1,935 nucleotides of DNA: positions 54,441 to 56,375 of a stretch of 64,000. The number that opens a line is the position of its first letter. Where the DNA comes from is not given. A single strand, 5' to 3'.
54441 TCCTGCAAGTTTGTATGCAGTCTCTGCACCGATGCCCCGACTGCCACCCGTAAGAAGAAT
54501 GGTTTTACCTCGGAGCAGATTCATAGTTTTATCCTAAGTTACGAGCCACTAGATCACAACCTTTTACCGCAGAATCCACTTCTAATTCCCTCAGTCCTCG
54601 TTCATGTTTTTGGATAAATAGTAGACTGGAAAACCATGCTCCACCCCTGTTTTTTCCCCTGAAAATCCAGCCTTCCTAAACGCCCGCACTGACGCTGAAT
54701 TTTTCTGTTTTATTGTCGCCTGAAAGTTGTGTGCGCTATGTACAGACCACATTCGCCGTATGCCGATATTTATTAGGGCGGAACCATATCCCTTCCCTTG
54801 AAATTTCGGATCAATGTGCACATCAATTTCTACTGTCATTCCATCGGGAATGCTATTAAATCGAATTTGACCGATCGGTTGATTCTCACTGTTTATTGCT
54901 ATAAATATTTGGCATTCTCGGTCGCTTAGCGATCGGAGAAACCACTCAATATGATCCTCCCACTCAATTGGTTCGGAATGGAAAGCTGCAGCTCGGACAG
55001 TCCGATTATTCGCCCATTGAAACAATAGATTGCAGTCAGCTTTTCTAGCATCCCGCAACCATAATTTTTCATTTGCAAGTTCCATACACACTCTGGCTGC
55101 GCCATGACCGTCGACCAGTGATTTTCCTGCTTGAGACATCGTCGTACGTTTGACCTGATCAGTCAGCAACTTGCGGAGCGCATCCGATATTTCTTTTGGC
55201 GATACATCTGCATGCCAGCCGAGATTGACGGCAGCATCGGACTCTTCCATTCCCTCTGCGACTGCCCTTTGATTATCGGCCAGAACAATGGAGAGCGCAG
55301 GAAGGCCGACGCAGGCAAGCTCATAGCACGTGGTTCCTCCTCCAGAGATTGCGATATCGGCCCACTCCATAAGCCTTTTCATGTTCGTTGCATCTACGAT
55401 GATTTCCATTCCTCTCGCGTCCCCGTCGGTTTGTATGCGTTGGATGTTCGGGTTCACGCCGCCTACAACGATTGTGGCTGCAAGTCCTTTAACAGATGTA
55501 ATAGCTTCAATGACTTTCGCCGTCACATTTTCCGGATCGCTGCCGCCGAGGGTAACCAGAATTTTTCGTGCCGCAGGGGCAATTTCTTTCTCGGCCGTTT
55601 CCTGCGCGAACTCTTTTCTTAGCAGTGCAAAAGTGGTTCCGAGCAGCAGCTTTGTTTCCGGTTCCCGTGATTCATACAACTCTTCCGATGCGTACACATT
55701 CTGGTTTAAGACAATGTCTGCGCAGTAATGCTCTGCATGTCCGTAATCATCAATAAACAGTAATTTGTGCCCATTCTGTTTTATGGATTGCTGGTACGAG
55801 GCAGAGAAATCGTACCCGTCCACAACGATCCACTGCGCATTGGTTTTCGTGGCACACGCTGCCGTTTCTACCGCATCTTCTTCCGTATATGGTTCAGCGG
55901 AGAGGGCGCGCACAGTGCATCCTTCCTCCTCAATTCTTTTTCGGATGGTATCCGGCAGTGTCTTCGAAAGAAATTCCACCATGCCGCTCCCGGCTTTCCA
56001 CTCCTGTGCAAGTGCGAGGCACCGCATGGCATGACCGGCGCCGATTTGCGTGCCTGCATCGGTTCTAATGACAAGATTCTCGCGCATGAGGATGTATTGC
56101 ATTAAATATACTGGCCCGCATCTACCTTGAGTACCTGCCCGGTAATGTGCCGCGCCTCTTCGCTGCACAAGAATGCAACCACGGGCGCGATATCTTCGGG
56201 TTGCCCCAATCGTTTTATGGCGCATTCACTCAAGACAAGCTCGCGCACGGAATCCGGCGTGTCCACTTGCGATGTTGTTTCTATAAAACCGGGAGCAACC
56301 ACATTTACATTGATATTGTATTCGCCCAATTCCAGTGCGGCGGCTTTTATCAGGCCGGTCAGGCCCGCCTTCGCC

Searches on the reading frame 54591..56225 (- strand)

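Call 93: search_protein_families(library=pfam, proteins=[window:54591-56225:-], max_evalue=0.00001)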
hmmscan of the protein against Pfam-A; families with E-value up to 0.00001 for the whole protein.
window:54591-56225:- (544 aa): 4 families
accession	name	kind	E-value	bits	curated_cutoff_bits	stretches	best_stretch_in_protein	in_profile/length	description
PF13302.13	Acetyltransf_3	-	1.5e-17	65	25.4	1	388-521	2-137/138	Acetyltransferase (GNAT) domain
PF00583.31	Acetyltransf_1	-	5.7e-13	49.6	20.7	1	416-521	14-116/116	Acetyltransferase (GNAT) family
PF04101.22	Glyco_tran_28_C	-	1.8e-09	38.3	22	1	224-366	3-153/166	Glycosyltransferase family 28 C-terminal domain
PF13508.13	Acetyltransf_7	-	7.5e-07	29.9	27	1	439-521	4-82/84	Acetyltransferase (GNAT) domain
